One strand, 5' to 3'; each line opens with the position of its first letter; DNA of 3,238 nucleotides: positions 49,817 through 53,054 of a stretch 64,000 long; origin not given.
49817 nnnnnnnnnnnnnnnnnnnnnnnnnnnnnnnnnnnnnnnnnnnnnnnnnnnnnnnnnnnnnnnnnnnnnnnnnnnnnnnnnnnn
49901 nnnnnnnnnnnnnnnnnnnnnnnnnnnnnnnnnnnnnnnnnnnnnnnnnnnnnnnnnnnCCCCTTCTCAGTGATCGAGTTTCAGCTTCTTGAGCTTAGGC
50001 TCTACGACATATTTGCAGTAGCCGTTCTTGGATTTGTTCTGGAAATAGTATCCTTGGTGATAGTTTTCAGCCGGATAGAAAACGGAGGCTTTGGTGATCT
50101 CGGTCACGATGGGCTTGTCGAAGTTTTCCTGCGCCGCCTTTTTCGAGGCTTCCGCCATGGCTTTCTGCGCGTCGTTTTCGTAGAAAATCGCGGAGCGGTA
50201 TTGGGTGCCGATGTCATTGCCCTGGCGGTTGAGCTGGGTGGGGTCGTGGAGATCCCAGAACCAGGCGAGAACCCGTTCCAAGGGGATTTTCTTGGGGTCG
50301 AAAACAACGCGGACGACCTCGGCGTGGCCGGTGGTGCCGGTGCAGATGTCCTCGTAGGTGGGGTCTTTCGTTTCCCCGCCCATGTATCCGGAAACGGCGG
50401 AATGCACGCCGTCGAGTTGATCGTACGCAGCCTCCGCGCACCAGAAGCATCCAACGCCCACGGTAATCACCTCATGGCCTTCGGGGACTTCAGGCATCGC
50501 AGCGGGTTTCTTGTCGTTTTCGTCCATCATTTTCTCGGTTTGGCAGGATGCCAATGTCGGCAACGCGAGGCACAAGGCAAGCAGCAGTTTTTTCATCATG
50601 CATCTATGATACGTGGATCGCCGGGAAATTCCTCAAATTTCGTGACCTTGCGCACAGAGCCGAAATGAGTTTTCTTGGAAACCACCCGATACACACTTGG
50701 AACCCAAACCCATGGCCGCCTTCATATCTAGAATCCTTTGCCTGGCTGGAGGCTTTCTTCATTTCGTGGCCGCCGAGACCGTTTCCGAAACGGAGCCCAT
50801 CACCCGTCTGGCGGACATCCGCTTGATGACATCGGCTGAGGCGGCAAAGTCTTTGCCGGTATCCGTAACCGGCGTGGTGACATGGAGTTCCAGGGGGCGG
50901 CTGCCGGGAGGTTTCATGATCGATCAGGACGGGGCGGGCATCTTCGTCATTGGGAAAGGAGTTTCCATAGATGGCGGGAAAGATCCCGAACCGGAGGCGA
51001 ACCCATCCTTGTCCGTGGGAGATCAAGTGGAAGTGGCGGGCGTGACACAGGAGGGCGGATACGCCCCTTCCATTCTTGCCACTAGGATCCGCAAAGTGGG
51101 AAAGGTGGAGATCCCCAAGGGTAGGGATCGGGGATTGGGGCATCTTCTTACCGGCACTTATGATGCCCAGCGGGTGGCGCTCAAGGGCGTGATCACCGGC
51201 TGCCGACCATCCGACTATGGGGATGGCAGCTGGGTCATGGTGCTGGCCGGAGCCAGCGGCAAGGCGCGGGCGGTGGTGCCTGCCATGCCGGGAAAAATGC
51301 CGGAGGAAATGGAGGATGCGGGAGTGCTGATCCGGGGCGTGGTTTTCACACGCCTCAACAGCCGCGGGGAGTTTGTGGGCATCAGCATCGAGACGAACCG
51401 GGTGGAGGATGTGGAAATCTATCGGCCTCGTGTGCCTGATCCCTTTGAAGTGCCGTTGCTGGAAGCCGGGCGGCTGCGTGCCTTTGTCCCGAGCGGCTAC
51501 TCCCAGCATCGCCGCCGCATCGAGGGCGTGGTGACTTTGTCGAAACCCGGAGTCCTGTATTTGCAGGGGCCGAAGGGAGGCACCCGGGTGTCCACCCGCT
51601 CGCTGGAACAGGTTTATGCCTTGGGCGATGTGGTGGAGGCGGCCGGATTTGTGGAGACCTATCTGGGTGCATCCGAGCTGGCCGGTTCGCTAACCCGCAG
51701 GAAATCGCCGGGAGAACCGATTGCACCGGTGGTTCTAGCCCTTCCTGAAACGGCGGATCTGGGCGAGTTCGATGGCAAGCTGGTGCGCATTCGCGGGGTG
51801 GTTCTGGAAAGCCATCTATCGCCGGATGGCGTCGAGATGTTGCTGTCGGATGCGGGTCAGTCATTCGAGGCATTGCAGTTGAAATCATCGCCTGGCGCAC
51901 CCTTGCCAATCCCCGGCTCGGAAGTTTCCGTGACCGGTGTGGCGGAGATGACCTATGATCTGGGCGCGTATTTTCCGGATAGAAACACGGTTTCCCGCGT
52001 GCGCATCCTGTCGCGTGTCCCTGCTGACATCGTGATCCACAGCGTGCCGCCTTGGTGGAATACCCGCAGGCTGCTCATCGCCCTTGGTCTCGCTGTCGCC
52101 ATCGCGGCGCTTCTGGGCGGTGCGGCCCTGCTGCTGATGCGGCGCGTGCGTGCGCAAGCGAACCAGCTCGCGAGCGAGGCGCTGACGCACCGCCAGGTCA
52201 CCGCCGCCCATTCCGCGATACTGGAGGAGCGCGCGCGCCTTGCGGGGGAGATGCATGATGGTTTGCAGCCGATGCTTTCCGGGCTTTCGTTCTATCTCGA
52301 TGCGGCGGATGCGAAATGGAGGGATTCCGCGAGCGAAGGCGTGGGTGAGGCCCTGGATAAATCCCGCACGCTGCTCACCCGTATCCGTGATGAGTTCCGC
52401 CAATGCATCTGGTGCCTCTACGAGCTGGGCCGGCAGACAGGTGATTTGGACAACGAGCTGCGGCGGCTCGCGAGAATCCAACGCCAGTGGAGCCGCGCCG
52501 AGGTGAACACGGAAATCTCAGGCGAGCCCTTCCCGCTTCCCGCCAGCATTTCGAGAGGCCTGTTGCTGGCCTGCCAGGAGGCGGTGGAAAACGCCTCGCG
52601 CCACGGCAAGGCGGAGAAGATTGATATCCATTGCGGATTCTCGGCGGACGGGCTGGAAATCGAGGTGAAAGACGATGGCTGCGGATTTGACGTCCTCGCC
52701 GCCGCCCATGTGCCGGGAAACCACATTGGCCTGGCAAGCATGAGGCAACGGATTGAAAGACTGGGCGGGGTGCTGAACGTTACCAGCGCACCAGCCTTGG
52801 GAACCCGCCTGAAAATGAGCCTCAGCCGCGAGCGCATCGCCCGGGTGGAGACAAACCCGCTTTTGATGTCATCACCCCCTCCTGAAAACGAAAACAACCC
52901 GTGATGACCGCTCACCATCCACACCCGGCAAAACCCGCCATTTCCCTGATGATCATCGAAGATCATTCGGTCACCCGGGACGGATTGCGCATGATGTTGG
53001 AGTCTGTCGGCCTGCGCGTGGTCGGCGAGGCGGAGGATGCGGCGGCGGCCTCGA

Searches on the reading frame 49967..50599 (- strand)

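Call 83: search_protein_families(library=pfam, proteins=[window:49967-50599:-])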
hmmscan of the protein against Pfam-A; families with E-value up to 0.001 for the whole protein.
window:49967-50599:- (210 aa): 1 family
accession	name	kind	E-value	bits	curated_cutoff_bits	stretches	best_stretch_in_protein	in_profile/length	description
PF01625.27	PMSR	-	3.4e-64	216.1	23.7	1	45-195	2-152/153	Peptide methionine sulfoxide reductase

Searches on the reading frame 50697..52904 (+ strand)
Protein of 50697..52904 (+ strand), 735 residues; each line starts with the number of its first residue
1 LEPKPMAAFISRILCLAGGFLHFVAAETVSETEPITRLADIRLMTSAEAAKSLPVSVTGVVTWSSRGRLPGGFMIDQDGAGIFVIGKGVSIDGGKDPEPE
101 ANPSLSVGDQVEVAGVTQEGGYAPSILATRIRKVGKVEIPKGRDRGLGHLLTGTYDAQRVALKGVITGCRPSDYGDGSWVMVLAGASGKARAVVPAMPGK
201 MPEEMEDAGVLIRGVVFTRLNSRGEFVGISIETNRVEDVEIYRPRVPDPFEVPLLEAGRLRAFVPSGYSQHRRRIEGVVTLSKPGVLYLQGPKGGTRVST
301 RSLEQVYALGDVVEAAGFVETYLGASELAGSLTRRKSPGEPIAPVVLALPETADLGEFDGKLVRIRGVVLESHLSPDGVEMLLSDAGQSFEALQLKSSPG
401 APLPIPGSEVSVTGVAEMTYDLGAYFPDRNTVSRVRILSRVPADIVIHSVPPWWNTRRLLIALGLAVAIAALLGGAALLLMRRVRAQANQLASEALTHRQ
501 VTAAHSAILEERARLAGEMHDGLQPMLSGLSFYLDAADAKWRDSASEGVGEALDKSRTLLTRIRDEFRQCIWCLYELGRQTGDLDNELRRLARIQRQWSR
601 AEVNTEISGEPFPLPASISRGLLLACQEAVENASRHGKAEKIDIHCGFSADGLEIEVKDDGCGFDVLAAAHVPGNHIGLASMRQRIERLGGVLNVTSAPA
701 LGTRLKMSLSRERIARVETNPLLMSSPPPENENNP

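Call 10: search_protein_families(library=pfam, proteins=[window:50697-52904:+])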
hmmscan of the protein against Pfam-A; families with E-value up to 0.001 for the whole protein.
window:50697-52904:+ (735 aa): 4 families
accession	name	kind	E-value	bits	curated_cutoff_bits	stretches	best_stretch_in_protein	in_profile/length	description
PF02518.31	HATPase_c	-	1.2e-11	45.4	26.4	1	620-710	4-108/111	Histidine kinase-, DNA gyrase B-, and HSP90-like ATPase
PF07730.19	HisKA_3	-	3.8e-08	34.2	24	1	511-574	1-63/68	Histidine kinase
PF13581.12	HATPase_c_2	-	1.8e-06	28.4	27.4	1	612-671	22-86/127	Histidine kinase-like ATPase domain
PF18914.6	DUF5666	-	0.00065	20.4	27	0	98-131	34-59/60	Domain of unknown function (DUF5666)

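Call 51: search_protein_families(library=ncbifam, proteins=[window:50697-52904:+], max_evalue=0.01)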
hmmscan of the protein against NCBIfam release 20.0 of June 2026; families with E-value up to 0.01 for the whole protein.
window:50697-52904:+ (735 aa): 13 families
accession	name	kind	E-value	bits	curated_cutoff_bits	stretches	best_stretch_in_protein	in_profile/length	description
NF047786.1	his_kin_MadS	equivalog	2.1e-22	79.8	500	1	485-708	198-432/434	MadS family sensor histidine kinase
NF052443.1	SensHisKinMctS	equivalog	2.9e-21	75.4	700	1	472-712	216-449/457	two-component system sensor histidine kinase MctS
NF008184.0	PRK10935.1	equivalog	2e-19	69.7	553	1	502-712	354-560/565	nitrate/nitrite two-component system sensor histidine kinase NarQ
NF008649.0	PRK11644.1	equivalog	2.4e-13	49.6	408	1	621-711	412-496/499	signal transduction histidine-protein kinase/phosphatase UhpB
NF047322.1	HK_morpho_MacS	equivalog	3.6e-13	49.4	300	1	489-708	160-365/367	MacS family sensor histidine kinase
NF052531.1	Strep_LiaS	equivalog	2.3e-12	46.8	450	1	498-707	119-323/328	envelope stress sensor histidine kinase LiaS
NF007896.0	PRK10600.1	equivalog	5.4e-11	41.9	578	1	490-713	368-587/598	nitrate/nitrite two-component system sensor histidine kinase NarX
NF003144.0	PRK04069.1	equivalog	2.2e-05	23.9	145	1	625-668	46-93/161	anti-sigma B factor RsbW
TIGR01925.2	spIIAB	equivalog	0.00051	20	135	1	625-707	41-132/137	anti-sigma F factor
NF010411.0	PRK13837.1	equivalog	0.00061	17.9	647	1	674-714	638-678/828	two-component system VirA-like sensor kinase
NF008298.1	PRK11086.1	subfamily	0.0024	16.4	520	1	633-709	438-523/529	DcuS/MalK family sensor histidine kinase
NF042941.1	Retron_TIR_antiphage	equivalog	0.0035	16.2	600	1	504-577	345-414/464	TIR domain-containing anti-phage reverse transcriptase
TIGR01924.1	rsbW_low_gc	equivalog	0.0064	15.9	155.05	0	625-668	50-93/159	anti-sigma B factor RsbW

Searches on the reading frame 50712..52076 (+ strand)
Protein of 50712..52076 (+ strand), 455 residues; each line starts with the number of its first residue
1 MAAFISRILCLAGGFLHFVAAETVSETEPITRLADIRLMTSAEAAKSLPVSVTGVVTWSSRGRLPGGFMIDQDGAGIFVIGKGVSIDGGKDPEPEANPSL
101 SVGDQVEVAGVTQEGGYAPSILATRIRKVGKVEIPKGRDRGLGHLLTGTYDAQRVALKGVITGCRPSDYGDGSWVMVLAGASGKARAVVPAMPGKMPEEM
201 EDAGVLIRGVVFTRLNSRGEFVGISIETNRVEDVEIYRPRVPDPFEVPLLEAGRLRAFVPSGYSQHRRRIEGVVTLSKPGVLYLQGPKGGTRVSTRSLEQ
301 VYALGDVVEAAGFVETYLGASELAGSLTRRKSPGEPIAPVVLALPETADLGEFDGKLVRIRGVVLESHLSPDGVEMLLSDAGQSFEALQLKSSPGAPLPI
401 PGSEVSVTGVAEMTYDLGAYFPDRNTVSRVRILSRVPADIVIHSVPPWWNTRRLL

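Call 55: find_homologous_proteins(query=window:50712-52076:+, max_evalue=0.00001)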
Query window:50712-52076:+ (455 aa): 73 proteins with E <= 0.00001 among 8000 candidates.
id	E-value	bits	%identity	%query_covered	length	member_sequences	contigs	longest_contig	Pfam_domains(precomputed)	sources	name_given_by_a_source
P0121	6.1e-267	904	92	100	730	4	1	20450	PF13581.13,PF07730.20,PF02518.32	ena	-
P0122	6.1e-239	812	83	100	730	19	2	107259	PF13581.13,PF07730.20,PF02518.32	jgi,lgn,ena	jgi:signal transduction histidine kinase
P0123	2.8e-234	796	82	100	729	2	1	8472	PF13581.13,PF07730.20,PF02518.32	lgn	-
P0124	7.4e-234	795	82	99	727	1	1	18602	PF13581.13,PF07730.20,PF02518.32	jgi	jgi:signal transduction histidine kinase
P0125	7.0e-226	769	80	99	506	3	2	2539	-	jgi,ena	jgi:hypothetical protein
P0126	2.0e-207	708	74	99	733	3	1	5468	PF13581.13,PF07730.20,PF02518.32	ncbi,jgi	jgi:signal transduction histidine kinase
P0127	1.3e-199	682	72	99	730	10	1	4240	PF13581.13,PF07730.20,PF02518.32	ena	-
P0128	2.1e-199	681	73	99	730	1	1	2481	PF13581.13,PF07730.20,PF02518.32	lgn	-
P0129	3.5e-195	667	71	99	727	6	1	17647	PF13581.13,PF07730.20,PF02518.32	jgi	jgi:signal transduction histidine kinase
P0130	6.4e-195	666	69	99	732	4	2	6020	PF07730.20,PF02518.32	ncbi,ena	-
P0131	1.7e-191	655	67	100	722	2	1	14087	PF13581.13,PF07730.20,PF02518.32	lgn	-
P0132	1.9e-188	645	67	99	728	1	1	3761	PF07730.20,PF02518.32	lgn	-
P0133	5.7e-183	627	67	95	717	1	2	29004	PF13581.13,PF07730.20,PF02518.32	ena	-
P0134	3.7e-173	595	64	96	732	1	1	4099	PF07730.20,PF02518.32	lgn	-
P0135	5.6e-169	581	62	98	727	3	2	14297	PF07730.20,PF02518.32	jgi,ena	-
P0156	9.7e-43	165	31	93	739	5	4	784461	PF07730.20,PF02518.32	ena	-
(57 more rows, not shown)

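Call 64: predict_structure(alignment_id=A1)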
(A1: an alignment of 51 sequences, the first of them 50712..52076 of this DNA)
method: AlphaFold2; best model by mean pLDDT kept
length: 455 residues; sequences in the alignment: 51
mean_pLDDT: 88.2   pTM: 0.82
mean pLDDT of the five models: 88.2, 88.1, 88.0, 87.3, 87.3
residues with pLDDT >= 90: 314; 70-90: 83; 50-70: 50; < 50: 8
segments of 3 or more residues with pLDDT < 50: 88-90
pLDDT, mean of each block of 10 residues (from residue 1): 54 54 74 96 96 96 87 96 57 59 96 93 95 93 91 96 94 95 94 95 97 92 95 96 94 86 90 95 94 91 95 92 95 94 82 94 94 93 92 75 96 80 76 93 85 67
secondary structure, 60 per line:
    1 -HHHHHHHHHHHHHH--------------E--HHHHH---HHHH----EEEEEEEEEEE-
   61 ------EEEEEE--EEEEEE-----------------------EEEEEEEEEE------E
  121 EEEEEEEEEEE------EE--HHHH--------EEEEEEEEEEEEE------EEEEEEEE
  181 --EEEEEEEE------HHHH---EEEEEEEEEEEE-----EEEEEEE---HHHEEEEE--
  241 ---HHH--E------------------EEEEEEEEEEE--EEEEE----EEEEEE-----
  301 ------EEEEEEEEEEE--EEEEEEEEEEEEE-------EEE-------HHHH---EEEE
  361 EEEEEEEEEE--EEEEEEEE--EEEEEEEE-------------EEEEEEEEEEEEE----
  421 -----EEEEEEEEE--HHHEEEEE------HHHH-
elements in order: H2-15 H33-37 H41-44 E49-59 E67-72 E75-80 E104-113 E120-131 H142-145 E154-166 E173-180 E183-190 H197-200 E204-215 E221-227 E234-238 E268-278 E281-285 E290-295 E307-317 E320-332 E340-342 H350-353 E357-370 E373-380 E383-390 E404-416 E426-434 E440-444 H451-454

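Call 66: find_encoding_contigs(protein=P0156, flank=10000, max_places=1)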
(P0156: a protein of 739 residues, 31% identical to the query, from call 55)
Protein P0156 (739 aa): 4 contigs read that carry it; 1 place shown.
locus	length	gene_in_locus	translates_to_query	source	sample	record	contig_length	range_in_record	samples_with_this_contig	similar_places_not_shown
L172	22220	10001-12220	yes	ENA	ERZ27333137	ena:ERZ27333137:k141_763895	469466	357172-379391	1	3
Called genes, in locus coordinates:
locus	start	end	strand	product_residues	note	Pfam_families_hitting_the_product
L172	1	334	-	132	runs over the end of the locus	-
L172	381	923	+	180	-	-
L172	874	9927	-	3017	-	PF12951:PATR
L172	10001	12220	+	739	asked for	PF07730:HisKA_3, PF02518:HATPase_c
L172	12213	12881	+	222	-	PF00072:Response_reg, PF13936:HTH_38 (faint), PF00196:GerE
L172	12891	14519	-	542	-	PF00884:Sulfatase, PF01663:Phosphodiest (faint), PF02995:DUF229 (faint), PF16347:SGSH_C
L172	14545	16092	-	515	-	PF00884:Sulfatase, PF16347:SGSH_C (weak)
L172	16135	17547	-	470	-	PF00884:Sulfatase, PF01663:Phosphodiest (faint), PF16347:SGSH_C (weak)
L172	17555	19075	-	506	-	PF01676:Metalloenzyme (faint), PF00884:Sulfatase, PF16347:SGSH_C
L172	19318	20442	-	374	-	PF10005:Zn_ribbon_DZR_6, PF15887:Peptidase_Mx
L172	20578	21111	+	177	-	PF00156:Pribosyltran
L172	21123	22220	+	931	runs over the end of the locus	PF08335:GlnD_UR_UTase, PF27444:GlnD_3rd, PF01842:ACT (faint), PF13291:ACT_4 (faint), PF24931:ACT_ACR9_3rd (weak)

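Call 67: find_encoding_contigs(protein=P0122, flank=10000, max_places=1)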
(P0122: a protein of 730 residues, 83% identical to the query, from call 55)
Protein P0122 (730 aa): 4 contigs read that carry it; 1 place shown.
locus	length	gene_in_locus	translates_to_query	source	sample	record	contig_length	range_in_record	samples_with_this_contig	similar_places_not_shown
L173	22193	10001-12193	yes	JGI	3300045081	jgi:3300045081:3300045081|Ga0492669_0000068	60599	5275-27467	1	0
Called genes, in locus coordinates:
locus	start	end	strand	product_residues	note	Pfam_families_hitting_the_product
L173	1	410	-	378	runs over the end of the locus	-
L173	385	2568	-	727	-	PF03190:Thioredox_DsbH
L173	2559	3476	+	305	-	PF00142:Fer4_NifH, PF01656:CbiA, PF02374:ArsA_ATPase (weak), PF06564:CBP_BcsQ (weak), PF07015:VirC1 (faint), PF10609:ParA, PF13614:AAA_31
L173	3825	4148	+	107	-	-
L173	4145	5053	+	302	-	PF01479:S4, PF00849:PseudoU_synth_2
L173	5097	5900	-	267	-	PF01177:Asp_Glu_race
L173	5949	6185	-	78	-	PF13412:HTH_24 (weak)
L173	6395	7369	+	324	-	PF16881:LIAS_N (weak), PF04055:Radical_SAM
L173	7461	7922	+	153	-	PF01878:EVE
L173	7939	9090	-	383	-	PF03065:Glyco_hydro_57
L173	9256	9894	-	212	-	PF01625:PMSR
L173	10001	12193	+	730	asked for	PF13581:HATPase_c_2 (faint), PF07730:HisKA_3 (weak), PF02518:HATPase_c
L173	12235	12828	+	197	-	PF00072:Response_reg, PF00196:GerE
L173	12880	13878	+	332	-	-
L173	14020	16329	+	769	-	PF12951:PATR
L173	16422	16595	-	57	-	-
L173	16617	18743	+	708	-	PF05048:NosD (faint), PF13229:Beta_helix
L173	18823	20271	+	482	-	PF16862:Glyco_hydro_79C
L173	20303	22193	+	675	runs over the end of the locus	-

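Call 69: fold_search(model_id=the predicted structure, library=pdb)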
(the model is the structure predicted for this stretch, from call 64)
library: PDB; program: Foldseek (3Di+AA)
matches with E <= 10: 1427; with E <= 0.001: 108
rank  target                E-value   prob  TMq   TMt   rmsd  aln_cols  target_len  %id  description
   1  5z7d_A                9.6e-11  1.00  0.20  0.22  20.9       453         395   10  p204HINab-dsDNA complex structure (released 2019-01-30)
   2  5z7d_B                1.2e-10  1.00  0.21  0.24  20.7       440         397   10  p204HINab-dsDNA complex structure (released 2019-01-30)
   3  5z7d_C                4.1e-10  1.00  0.20  0.22  20.1       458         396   10  p204HINab-dsDNA complex structure (released 2019-01-30)
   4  4gop_C                2.5e-07  1.00  0.20  0.20  17.0       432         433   11  Structure and Conformational Change of a Replication Protein A Heterotrimer Bound to ssDNA (released 2012-11-28)
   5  9pd4_N                3.8e-07  1.00  0.25  0.27  17.7       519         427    9  NER dual incision complex - DuIM (released 2026-02-18)
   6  8u5y_B                5.6e-06  1.00  0.21  0.15  21.6       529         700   10  human RADX trimer bound to ssDNA (released 2023-10-11)
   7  7yny_H                8.9e-06  1.00  0.20  0.25  14.9       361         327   10  Crystal structure of baculovirus LEF-3 from Helicoverpa armigera nucleopolyhedrovirus (released 2023-01-25)
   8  7yny_A                1.3e-05  1.00  0.20  0.25  14.5       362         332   10  Crystal structure of baculovirus LEF-3 from Helicoverpa armigera nucleopolyhedrovirus (released 2023-01-25)
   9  7ypo_A                2.4e-05  1.00  0.22  0.28  12.9       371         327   10  Cryo-EM structure of baculovirus LEF-3 in complex with ssDNA (released 2023-01-25)
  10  3u58_C                2.5e-05  1.00  0.16  0.32  14.5       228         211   10  Crystal Structure of the Tetrahymena telomerase processivity factor Teb1 AB (released 2011-12-28)
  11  4l5q                  3.6e-05  1.00  0.17  0.34  10.4       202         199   17  Crystal structure of p202 HIN1 (released 2013-07-31)
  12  8aaj_A                3.9e-05  1.00  0.23  0.28   9.0       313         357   15  Crystal structure of the Pyrococcus abyssi RPA (apo form) (released 2023-05-03)
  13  4jbm_A                4.4e-05  1.00  0.21  0.40   7.8       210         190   12  Structure of murine DNA binding protein bound with ds DNA (released 2013-06-26)
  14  8oej_D                4.4e-05  1.00  0.15  0.23  15.2       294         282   14  Extended RPA-DNA nucleoprotein filament (released 2023-05-10)
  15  3rn5_D                5.1e-05  1.00  0.22  0.41   8.1       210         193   13  Structural basis of cytosolic DNA recognition by innate immune receptors (released 2012-04-25)
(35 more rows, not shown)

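Call 76: search_protein_families(library=pfam, proteins=[L173:12880-13878:+], max_evalue=0.001)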
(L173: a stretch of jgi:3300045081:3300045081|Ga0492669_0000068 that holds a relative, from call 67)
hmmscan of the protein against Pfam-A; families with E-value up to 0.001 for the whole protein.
L173:12880-13878:+ (332 aa): 0 families
